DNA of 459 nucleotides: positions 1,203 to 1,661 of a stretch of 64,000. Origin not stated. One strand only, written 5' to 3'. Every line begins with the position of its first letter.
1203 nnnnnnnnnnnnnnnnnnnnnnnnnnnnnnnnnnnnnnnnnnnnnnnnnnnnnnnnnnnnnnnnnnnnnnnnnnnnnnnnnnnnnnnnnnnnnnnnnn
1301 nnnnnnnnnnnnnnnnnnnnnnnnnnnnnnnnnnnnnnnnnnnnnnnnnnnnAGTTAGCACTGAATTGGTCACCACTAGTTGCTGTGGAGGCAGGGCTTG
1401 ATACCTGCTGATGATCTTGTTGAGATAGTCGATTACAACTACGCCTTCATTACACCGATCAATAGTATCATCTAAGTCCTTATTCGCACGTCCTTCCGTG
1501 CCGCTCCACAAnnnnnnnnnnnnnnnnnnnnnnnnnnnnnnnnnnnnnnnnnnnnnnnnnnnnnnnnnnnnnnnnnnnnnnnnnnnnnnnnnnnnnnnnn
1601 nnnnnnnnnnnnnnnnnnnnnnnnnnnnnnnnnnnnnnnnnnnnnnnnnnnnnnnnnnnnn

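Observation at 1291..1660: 370-nt ORF-free, GC-enriched, densely base-paired element between the Rnl1-type RNA ligase gene and a duplicated small gene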

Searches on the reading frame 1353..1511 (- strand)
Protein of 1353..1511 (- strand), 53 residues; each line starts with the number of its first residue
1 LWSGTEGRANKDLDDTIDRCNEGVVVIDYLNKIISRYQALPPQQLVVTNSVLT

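Call 45: search_dna_similar(query=window:1353-1511:-, collection=phages, mode=protein, max_evalue=1)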
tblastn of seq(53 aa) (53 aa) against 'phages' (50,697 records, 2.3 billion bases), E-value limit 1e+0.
No match.

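Call 46: search_protein_families(library=pfam, proteins=[window:1353-1511:-], max_evalue=0.1)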
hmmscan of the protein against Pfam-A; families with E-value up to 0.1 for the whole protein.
seq(53 aa): 0 families
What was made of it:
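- No Pfam hit (call 46) and no phage tblastn hit (call 45).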

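Call 60: search_protein_representatives(protein=window:1353-1511:-)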
Query: 53 residues. Proteins with E-value up to 0.001 (for the whole library): 4; up to 1e-10: 0; up to 1e-30: 0. The best 4 are listed.
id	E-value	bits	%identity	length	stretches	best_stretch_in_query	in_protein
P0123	5.2e-07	45.2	28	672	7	10-38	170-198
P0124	6.7e-05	38.6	26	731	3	9-47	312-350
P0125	2.1e-04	37.1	35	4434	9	14-39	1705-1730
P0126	6.9e-04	35.5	38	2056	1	22-50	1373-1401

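Call 62: search_protein_families(library=pfam, proteins=[P0123, P0124, P0126], max_evalue=0.001)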
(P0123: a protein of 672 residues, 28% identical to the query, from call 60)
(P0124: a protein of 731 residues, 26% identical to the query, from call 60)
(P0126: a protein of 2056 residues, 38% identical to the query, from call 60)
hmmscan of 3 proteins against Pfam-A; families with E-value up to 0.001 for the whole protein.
P0123 (672 aa): 7 families
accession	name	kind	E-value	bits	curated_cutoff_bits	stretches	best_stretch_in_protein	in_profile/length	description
PF16463.11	Phage_TTP_13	-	4.2e-11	43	25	0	547-599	19-69/137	Phage tail tube protein family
PF21108.3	MDN1_4th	-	1.8e-08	34.6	27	0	186-209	53-76/81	Midasin AAA+ ATPase lid domain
PF24889.1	CCTL2_WNK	-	6.8e-08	32.7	27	0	607-629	47-69/75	WNK CCTL2 domain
PF12140.13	SLED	-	1.9e-06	28.7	25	0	243-321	36-110/112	SLED domain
PF15406.12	PH_6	-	1.9e-06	28.6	30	0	352-378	25-51/111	Pleckstrin homology domain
PF18440.7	GlcNAc-1_reg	-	3.6e-05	24.5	26.4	0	214-244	41-71/87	Putative GlcNAc-1 phosphotransferase regulatory domain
PF14074.11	DUF4257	-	6e-05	23.6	27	0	341-368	16-43/81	Protein of unknown function (DUF4257)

P0124 (731 aa): 5 families
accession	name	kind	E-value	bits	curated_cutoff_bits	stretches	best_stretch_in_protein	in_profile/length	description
PF11638.13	DnaA_N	-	1.4e-09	37.9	24.6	0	146-170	5-29/65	DnaA N-terminal domain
PF04720.17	PDDEXK_6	-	3.8e-06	27.5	25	0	274-306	158-191/220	PDDEXK-like family of unknown function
PF12179.13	IKKbetaNEMObind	-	5.2e-06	26.6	25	0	406-424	11-29/37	I-kappa-kinase-beta NEMO binding domain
PF04878.18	Baculo_p48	-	0.00042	19.8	25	0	460-521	280-339/371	Baculovirus P48 protein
PF23731.1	ARM_ECM29_C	-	0.00067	20.4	27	0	58-134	111-191/241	ECM29, C-terminal ARM-like repeats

P0126 (2056 aa): 0 families
